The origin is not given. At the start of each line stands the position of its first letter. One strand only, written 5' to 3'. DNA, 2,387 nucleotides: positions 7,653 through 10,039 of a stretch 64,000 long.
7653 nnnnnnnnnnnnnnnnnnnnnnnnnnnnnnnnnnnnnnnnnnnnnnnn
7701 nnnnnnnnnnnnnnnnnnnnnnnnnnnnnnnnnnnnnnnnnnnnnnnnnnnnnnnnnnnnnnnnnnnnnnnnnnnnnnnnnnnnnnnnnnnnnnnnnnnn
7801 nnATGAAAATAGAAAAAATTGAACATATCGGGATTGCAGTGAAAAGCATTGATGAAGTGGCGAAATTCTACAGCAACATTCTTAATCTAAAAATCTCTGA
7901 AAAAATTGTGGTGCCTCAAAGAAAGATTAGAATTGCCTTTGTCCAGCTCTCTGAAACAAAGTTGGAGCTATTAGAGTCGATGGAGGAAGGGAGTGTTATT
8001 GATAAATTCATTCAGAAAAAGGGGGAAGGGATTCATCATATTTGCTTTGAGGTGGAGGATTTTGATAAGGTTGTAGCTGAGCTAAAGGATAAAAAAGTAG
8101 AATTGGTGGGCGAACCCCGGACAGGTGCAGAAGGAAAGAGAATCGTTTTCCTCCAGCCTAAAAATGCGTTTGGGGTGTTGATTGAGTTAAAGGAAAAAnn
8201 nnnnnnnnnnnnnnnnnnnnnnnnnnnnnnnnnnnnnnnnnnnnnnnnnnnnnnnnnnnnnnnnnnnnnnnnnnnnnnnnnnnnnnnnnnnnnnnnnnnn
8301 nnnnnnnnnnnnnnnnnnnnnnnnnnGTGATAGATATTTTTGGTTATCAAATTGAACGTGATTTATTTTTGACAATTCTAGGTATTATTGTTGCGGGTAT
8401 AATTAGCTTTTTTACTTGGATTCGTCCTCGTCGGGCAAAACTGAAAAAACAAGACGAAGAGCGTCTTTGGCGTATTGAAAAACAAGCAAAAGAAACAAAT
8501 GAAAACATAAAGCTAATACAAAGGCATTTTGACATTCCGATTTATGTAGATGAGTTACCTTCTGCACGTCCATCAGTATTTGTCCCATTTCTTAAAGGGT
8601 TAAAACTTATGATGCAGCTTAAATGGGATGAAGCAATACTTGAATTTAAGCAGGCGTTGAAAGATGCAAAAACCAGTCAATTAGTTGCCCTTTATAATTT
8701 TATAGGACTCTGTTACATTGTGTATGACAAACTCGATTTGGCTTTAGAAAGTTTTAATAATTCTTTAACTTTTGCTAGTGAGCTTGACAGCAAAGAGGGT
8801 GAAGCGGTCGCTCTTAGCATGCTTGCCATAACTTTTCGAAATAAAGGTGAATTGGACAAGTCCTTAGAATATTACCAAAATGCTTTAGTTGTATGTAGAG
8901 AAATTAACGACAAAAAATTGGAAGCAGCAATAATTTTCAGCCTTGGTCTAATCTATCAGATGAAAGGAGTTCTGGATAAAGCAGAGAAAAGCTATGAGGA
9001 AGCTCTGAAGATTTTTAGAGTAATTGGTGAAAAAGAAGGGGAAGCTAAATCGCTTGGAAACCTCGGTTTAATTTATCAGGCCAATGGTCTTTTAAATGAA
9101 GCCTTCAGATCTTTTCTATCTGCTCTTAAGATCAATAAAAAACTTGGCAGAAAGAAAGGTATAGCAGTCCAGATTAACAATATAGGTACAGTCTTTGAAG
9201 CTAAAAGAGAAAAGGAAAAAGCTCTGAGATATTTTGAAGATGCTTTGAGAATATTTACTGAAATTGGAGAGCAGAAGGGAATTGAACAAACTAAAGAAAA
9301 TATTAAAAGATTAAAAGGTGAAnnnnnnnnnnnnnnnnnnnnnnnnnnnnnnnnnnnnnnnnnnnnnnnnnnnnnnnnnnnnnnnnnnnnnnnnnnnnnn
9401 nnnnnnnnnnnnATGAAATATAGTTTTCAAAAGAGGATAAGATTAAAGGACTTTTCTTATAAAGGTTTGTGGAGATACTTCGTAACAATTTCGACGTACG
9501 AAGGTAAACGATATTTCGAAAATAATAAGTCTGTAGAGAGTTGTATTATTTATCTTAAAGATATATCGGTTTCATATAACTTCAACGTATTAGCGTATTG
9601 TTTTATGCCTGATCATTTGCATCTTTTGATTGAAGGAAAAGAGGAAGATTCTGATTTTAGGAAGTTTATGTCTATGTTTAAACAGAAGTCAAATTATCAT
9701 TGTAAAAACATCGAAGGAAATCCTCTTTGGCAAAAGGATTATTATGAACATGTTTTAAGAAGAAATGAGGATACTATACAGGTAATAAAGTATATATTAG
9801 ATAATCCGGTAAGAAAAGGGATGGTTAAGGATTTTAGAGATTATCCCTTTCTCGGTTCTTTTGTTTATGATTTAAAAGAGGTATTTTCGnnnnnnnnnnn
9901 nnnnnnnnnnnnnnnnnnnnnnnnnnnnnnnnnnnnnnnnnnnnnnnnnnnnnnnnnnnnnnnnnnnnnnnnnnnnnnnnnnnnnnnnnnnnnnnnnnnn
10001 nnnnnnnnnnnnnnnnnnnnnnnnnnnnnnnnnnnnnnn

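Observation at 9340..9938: RAYT gene bracketed by two same-family REPs in direct orientation. The downstream REP supplies the stop codon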

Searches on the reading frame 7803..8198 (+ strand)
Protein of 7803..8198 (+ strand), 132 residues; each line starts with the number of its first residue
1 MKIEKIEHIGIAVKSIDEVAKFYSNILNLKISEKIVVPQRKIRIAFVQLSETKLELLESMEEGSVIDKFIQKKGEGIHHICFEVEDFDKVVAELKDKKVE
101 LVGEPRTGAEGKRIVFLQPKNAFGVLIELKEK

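Call 48: search_protein_families(library=ncbifam, proteins=[window:7803-8198:+], max_evalue=0.001)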
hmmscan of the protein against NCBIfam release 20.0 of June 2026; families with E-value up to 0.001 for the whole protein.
window:7803-8198:+ (132 aa): 14 families
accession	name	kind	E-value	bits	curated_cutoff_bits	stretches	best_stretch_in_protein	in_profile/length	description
TIGR03081.1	metmalonyl_epim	equivalog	4.3e-42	143.7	114.95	1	5-131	1-129/129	methylmalonyl-CoA epimerase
NF050075.1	SMU1112c_YaeR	equivalog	1.1e-11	45.1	140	1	3-118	1-114/125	SMU1112c/YaeR family gloxylase I-like metalloprotein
TIGR00068.2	glyox_I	equivalog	1.3e-09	38.1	120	1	6-121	2-131/143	lactoylglutathione lyase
NF050074.1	glyox_I_GloA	exception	3.3e-08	33.7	165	1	5-100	1-92/121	lactoylglutathione lyase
TIGR01263.1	4HPPD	equivalog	4.2e-08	33.1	277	1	2-106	155-268/353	4-hydroxyphenylpyruvate dioxygenase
NF042435.1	DhshikDhtase_QuiC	equivalog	8.2e-07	27.9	1200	1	3-103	439-546/635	3-dehydroshikimate dehydratase QuiC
NF000496.2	Fos_GSH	equivalog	1.5e-06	28.4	180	1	3-120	2-108/136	fosfomycin resistance glutathione transferase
TIGR03211.1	catechol_2_3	equivalog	1.9e-06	27.4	320.2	1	2-91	142-222/303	catechol 2,3-dioxygenase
NF003152.0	PRK04101.1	equivalog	5.5e-06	26.7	171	1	2-119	1-109/139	metallothiol transferase FosB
NF000493.1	Fos_BSH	exception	4.4e-05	23.9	240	1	3-119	1-108/137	FosB/FosD family fosfomycin resistance bacillithiol transferase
NF008551.0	PRK11478.1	equivalog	0.00027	21.4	148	1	3-118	4-117/129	VOC family protein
TIGR03645.1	glyox_marine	hypoth_equivalog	0.00038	20.5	262.05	0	6-30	5-29/162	lactoylglutathione lyase family protein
NF000063.1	Fos_BSH_Sepi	exception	0.00054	20.1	300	1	1-120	1-111/142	FosB family fosfomycin resistance bacillithiol transferase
TIGR02295.1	HpaD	equivalog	0.00086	18.6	321.4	0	2-92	136-216/298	3,4-dihydroxyphenylacetate 2,3-dioxygenase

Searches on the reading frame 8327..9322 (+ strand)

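Call 48: search_protein_families(library=ncbifam, proteins=[window:8327-9322:+], max_evalue=0.001)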
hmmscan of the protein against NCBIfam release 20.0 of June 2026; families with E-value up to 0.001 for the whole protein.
window:8327-9322:+ (332 aa): 18 families
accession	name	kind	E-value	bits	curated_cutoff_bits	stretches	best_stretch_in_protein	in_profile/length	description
NF041717.1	HaaA_phane_TPR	equivalog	2e-24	85.8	1125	1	126-319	638-831/882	cyclophane-containing RiPP biosynthesis TPR protein HaaT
NF053520.1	HK_Porph_FimS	equivalog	4.1e-21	74.9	600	2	111-259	114-263/618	sensor histidine kinase FimS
NF002725.1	PRK02603.1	equivalog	3.7e-14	53.1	143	1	177-310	12-143/173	photosystem I assembly protein Ycf3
TIGR02521.1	type_IV_pilW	equivalog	6.3e-13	48.8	154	1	200-307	31-126/234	type IV pilus biogenesis/stability protein PilW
NF053617.1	SARPRegAfsRStmc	equivalog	1.3e-12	46.6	1430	1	150-312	726-888/986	SARP-family global regulator AfsR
NF008757.0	PRK11788.1-5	equivalog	2.7e-11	43.3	363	1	113-309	29-209/388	lipopolysaccharide assembly protein LapB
NF053779.1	BT3442_fam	equivalog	3.1e-09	36.1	940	1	154-308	96-250/563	BT3442 family protein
TIGR02917.1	PEP_TPR_lipo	equivalog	2.8e-08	32.1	312.2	1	91-229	370-494/899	XrtA/PEP-CTERM system TPR-repeat protein PrsT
NF008756.0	PRK11788.1-4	equivalog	2.8e-07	29.9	474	1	125-309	40-209/389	lipopolysaccharide assembly protein LapB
NF040959.1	MamA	equivalog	1.1e-06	28.3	200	0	180-268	118-201/204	magnetosome protein MamA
NF047507.1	TPR_BatC_Lepto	exception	3.2e-06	26.8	175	0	173-229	71-125/214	TPR repeat-containing protein BatC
NF008391.2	PRK11189.1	equivalog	1.2e-05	25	250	0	102-152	83-131/297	lipoprotein NlpI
NF008755.0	PRK11788.1-3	equivalog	1.3e-05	24.7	430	1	91-225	10-133/388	lipopolysaccharide assembly protein LapB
NF052312.1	T9SS_PorW_SprE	equivalog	2.3e-05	23.3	250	1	128-321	149-331/716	type IX secretion system periplasmic lipoprotein PorW/SprE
NF008754.0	PRK11788.1-2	equivalog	5.4e-05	22.4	670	1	118-283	34-177/386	lipopolysaccharide assembly protein LapB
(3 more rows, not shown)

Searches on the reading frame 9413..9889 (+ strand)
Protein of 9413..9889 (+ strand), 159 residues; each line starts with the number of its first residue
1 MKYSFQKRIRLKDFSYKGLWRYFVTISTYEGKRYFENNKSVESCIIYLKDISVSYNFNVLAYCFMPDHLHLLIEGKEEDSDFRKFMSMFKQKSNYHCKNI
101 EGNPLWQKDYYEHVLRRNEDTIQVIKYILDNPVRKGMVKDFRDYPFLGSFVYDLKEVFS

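Call 4: search_protein_families(library=pfam, proteins=[window:9413-9889:+], max_evalue=0.01)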
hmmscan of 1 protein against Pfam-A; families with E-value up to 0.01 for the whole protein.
window:9413-9889:+ (159 aa): 1 family
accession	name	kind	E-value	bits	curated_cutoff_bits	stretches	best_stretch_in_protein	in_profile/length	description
PF01797.21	Y1_Tnp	-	3.4e-09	37.3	23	1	32-129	17-119/121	Transposase IS200 like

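Call 8: search_protein_families(library=ncbifam, proteins=[window:9413-9889:+], max_evalue=0.01)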
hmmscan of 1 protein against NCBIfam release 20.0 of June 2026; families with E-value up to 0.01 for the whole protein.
window:9413-9889:+ (159 aa): 2 families
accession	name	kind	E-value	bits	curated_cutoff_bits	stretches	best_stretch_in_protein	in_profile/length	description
NF047646.1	REP_Tyr_transpos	equivalog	1.1e-32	112.9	80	1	22-146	12-145/146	REP-associated tyrosine transposase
NF033573.1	transpos_IS200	equivalog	1.9e-05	24.9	55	1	33-115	24-112/126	IS200/IS605 family transposase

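Call 9: find_homologous_proteins(query=window:9413-9889:+)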
Query window:9413-9889:+ (159 aa): 1328 proteins with E <= 0.001 among 1334 candidates; the best 120 are listed.
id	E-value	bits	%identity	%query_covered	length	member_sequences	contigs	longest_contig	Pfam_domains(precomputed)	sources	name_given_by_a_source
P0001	1.8e-93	329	91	100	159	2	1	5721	PF01797.22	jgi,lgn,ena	-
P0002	5.6e-85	301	82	100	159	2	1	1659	PF01797.22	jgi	-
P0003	1.4e-80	287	76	99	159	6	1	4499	PF01797.22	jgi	jgi:putative transposase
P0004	8.7e-75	268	87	86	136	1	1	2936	PF01797.22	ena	-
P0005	1.3e-74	267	72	99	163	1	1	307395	PF01797.22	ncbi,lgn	-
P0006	6.0e-70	252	70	100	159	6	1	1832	PF01797.22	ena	-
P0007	1.7e-69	251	69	100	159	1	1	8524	PF01797.22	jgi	jgi:putative transposase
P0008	5.7e-66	239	68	97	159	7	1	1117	PF01797.22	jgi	-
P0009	5.4e-65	236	76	84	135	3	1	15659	PF01797.22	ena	-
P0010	8.3e-65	236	76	85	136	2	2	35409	PF01797.22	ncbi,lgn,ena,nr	ncbi:MAG: transposase [candidate division Zixibacteria bacterium]|nr:transposase [candidate division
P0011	9.5e-64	232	76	85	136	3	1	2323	PF01797.22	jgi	-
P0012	2.0e-53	199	73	75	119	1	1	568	PF01797.22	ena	-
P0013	2.2e-53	199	60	96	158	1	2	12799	PF01797.22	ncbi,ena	-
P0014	6.7e-51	190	54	99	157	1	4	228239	PF01797.22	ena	-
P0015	1.1e-50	190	54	99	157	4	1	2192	PF01797.22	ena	-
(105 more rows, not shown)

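Call 10: find_encoding_contigs(protein=window:9413-9889:+, flank=10000, max_places=6)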
Protein window:9413-9889:+ (159 aa): 1 contig read that carries it; 1 place shown.
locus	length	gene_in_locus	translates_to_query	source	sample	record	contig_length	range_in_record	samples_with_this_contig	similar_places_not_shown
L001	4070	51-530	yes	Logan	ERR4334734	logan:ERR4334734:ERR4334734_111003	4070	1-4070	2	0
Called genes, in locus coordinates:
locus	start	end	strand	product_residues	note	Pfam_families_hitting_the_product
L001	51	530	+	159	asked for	PF01797:Y1_Tnp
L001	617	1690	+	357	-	PF02812:ELFV_dehydrog_N, PF00208:ELFV_dehydrog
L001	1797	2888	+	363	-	PF01869:BcrAD_BadFG (faint), PF00871:Acetate_kinase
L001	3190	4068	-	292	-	?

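Call 12: find_encoding_contigs(protein=P0001, flank=5000, max_places=3)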
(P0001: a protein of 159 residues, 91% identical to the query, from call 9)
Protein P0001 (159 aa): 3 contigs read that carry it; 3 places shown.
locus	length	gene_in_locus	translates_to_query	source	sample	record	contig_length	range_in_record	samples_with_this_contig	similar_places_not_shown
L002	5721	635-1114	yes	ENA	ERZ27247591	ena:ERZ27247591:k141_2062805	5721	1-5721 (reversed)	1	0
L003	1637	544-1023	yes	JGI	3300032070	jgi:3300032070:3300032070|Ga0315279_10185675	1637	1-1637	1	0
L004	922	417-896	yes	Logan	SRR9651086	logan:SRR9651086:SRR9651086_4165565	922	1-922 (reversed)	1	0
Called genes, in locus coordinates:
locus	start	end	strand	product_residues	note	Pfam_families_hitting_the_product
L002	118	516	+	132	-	PF00903:Glyoxalase, PF12681:Glyoxalase_2 (weak), PF13468:Glyoxalase_3 (weak), PF13669:Glyoxalase_4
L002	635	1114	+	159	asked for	PF01797:Y1_Tnp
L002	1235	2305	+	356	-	PF02812:ELFV_dehydrog_N, PF00208:ELFV_dehydrog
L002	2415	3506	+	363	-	PF00871:Acetate_kinase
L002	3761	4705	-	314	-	PF14125:DUF4292 (faint)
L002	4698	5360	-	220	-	PF02163:Peptidase_M50 (weak)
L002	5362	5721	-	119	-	?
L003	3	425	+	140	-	?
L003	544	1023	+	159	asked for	PF01797:Y1_Tnp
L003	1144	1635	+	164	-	?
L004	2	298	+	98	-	?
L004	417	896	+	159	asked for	PF01797:Y1_Tnp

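Call 13: find_encoding_contigs(protein=P0005, flank=10000, max_places=3)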
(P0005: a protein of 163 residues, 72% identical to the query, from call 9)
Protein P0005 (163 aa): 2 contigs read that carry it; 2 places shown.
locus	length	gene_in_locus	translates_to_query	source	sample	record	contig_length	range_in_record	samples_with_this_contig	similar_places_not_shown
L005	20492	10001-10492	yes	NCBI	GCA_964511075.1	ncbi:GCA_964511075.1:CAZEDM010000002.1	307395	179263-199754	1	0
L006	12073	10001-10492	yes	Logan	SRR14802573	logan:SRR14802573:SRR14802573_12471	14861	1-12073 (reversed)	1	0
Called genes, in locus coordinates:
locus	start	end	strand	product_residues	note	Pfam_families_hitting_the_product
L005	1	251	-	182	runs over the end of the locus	-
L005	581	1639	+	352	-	PF21088:MS_channel_1st, PF00924:MS_channel_2nd, PF21082:MS_channel_3rd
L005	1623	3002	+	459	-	PF01547:SBP_bac_1, PF13416:SBP_bac_8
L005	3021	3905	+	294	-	PF00528:BPD_transp_1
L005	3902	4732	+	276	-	PF00528:BPD_transp_1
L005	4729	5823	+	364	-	PF03193:RsgA_GTPase (weak), PF00005:ABC_tran, PF02463:SMC_N (faint), PF13304:AAA_21 (faint), PF17912:OB_MalK, PF08402:TOBE_2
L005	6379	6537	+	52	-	-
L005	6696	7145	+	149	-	PF00011:HSP20, PF17886:ArsA_HSP20 (weak)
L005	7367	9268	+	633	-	PF00012:HSP70, PF06723:MreB_Mbl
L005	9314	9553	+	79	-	PF01192:RNA_pol_Rpb6 (weak)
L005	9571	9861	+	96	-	PF09723:Zn_ribbon_8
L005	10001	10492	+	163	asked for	PF01797:Y1_Tnp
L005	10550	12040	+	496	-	-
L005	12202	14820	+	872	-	PF02861:Clp_N, PF23569:NBD_SMAX1, PF00004:AAA, PF17871:AAA_lid_9, PF07724:AAA_2, PF00004:AAA, PF07728:AAA_5, PF10431:ClpB_D2-small, +8 more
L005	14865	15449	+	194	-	PF13525:YfiO (weak), PF14938:SNAP (faint), PF07719:TPR_2 (faint), PF13428:TPR_14 (faint), PF13432:TPR_16 (faint), PF13424:TPR_12 (faint), PF13174:TPR_6 (weak)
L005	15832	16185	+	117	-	PF07963:N_methyl (weak)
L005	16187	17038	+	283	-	-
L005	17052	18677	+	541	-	PF14341:PilX_N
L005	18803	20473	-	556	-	PF01839:FG-GAP (faint), PF13517:FG-GAP_3 (weak), PF00404:Dockerin_1 (weak)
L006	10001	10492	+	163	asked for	PF01797:Y1_Tnp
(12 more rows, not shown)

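Call 14: find_encoding_contigs(protein=P0003, flank=5000, max_places=3)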
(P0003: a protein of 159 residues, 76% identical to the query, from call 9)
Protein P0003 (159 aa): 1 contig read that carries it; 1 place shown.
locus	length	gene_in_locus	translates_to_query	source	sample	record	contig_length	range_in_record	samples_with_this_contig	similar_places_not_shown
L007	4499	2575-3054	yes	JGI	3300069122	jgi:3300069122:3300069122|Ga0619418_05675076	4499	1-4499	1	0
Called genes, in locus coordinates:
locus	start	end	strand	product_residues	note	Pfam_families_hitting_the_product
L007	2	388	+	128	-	?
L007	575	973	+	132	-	PF00903:Glyoxalase, PF13669:Glyoxalase_4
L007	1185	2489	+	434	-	-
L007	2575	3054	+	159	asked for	PF01797:Y1_Tnp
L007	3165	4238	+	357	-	PF02812:ELFV_dehydrog_N, PF00208:ELFV_dehydrog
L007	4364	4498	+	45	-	?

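Call 26: find_related_loci(query=A1, collection=genome_contigs, flank=10000)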
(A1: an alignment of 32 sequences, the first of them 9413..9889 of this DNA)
Query A1 (159 aa) in genome_contigs; peptide patterns used: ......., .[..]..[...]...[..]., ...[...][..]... (x = any residue, [..] = any of these).
598 stretches matched a pattern (row limit reached: there are more); 554 encode a relative of the query (tblastn E <= 1e-3); the best 80 are kept; 80 distinct loci.
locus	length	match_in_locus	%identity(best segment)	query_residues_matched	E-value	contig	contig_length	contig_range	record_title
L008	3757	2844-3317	78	1-158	2e-84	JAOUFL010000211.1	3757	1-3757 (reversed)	MAG: Candidatus Zixiibacteriota bacterium isolate 4_1_July_SF_Bin42 4_1_July_SF_Bin42_scaffold_15978_c1, whole genome sh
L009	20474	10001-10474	72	2-159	2e-78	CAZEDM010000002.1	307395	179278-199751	MAG TPA_asm: uncultured Ignavibacteria bacterium isolate SRP323688_co1_186 genome assembly, contig: NODE_48_length_30739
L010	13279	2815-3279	69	5-159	2e-71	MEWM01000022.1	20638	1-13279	MAG: candidate division Zixibacteria bacterium RBG_16_43_9 RBG_16_scaffold_13876, whole genome shotgun sequence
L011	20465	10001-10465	56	1-155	8e-55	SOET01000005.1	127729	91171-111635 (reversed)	MAG: Candidatus Kuenenia hertensis isolate YC6 NODE_338_length_127729_cov_256.432547, whole genome shotgun sequence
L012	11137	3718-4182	54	2-156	2e-53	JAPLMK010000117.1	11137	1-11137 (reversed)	MAG: Candidatus Omnitrophota bacterium isolate LacPavin_0419_WC70L_MAG_50_9 LacPavin_0419_WC70L_scaffold_238413, whole g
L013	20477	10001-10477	56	1-159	5e-53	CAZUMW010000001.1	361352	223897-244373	MAG TPA_asm: uncultured Thermodesulfobacteriota bacterium isolate SRP141376_co4_104 genome assembly, contig: NODE_9_leng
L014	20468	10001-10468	53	5-157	2e-52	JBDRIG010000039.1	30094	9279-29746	MAG: Elusimicrobiota bacterium isolate MEGAHIT-group-1.573 k141_2841663, whole genome shotgun sequence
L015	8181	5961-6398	55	5-150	9e-52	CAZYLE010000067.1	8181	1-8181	MAG TPA_asm: uncultured Dehalococcoidales bacterium isolate binchicken_co327_64 genome assembly, contig: NODE_4494_lengt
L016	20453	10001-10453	52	7-157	8e-52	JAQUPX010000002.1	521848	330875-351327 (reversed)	MAG: bacterium isolate STD1_36 NODE_20_length_521848_cov_8.157435_Sandtown_D1, whole genome shotgun sequence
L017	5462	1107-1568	51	5-158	3e-51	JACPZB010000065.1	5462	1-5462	MAG: Deltaproteobacteria bacterium isolate NC_groundwater_878_Pr1_S2p5_43_21 Montesol18_S2p5_coassembly_scaffold_588753,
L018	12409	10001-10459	52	5-157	4e-51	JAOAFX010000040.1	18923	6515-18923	MAG: candidate division WOR-3 bacterium isolate SKW300 NODE_40_length_18958_cov_4.050845, whole genome shotgun sequence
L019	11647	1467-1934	55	5-157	4e-51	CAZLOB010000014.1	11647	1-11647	MAG TPA_asm: uncultured Elusimicrobia sp. isolate binchicken_co25_127 genome assembly, contig: k141_167017, whole genome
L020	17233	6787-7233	56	6-154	8e-51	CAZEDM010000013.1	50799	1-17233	MAG TPA_asm: uncultured Ignavibacteria bacterium isolate SRP323688_co1_186 genome assembly, contig: NODE_1271_length_507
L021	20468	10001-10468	51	2-157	1e-50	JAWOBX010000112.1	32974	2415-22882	MAG: Dehalococcoidia bacterium isolate BLK3-3.bin.35 k191_2017860, whole genome shotgun sequence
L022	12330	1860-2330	54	1-157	2e-50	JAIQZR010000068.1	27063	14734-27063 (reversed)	MAG: Candidatus Scalindua sp. isolate OFTM180 OFTM180_67, whole genome shotgun sequence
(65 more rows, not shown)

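Call 33: search_solved_structures(query=window:9413-9889:+, max_evalue=1, show_alignments=2)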
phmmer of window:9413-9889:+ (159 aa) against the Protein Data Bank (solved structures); distinct sequences matched with E-value up to 1: 8.
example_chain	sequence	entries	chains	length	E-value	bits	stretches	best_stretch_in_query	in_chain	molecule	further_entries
4er8_A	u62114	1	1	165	3.8e-11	46.5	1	37-147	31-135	TnpArep for protein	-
2xm3_A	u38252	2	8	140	0.073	16.3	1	47-128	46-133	TRANSPOSASE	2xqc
2xma_A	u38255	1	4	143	0.077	16.2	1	47-128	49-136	TRANSPOSASE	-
2xo6_A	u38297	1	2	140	0.15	15.3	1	47-111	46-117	TRANSPOSASE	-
6q2n_C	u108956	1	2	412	0.15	15.3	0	47-101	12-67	GDNF family receptor alpha-1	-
4ux8_C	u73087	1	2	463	0.31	14.2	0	47-101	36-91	GDNF FAMILY RECEPTOR ALPHA-1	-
2f4f_A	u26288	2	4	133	0.43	13.8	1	38-129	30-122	Transposase, putative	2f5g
2ec2_A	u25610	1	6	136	0.75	13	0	38-113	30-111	136aa long hypothetical transposase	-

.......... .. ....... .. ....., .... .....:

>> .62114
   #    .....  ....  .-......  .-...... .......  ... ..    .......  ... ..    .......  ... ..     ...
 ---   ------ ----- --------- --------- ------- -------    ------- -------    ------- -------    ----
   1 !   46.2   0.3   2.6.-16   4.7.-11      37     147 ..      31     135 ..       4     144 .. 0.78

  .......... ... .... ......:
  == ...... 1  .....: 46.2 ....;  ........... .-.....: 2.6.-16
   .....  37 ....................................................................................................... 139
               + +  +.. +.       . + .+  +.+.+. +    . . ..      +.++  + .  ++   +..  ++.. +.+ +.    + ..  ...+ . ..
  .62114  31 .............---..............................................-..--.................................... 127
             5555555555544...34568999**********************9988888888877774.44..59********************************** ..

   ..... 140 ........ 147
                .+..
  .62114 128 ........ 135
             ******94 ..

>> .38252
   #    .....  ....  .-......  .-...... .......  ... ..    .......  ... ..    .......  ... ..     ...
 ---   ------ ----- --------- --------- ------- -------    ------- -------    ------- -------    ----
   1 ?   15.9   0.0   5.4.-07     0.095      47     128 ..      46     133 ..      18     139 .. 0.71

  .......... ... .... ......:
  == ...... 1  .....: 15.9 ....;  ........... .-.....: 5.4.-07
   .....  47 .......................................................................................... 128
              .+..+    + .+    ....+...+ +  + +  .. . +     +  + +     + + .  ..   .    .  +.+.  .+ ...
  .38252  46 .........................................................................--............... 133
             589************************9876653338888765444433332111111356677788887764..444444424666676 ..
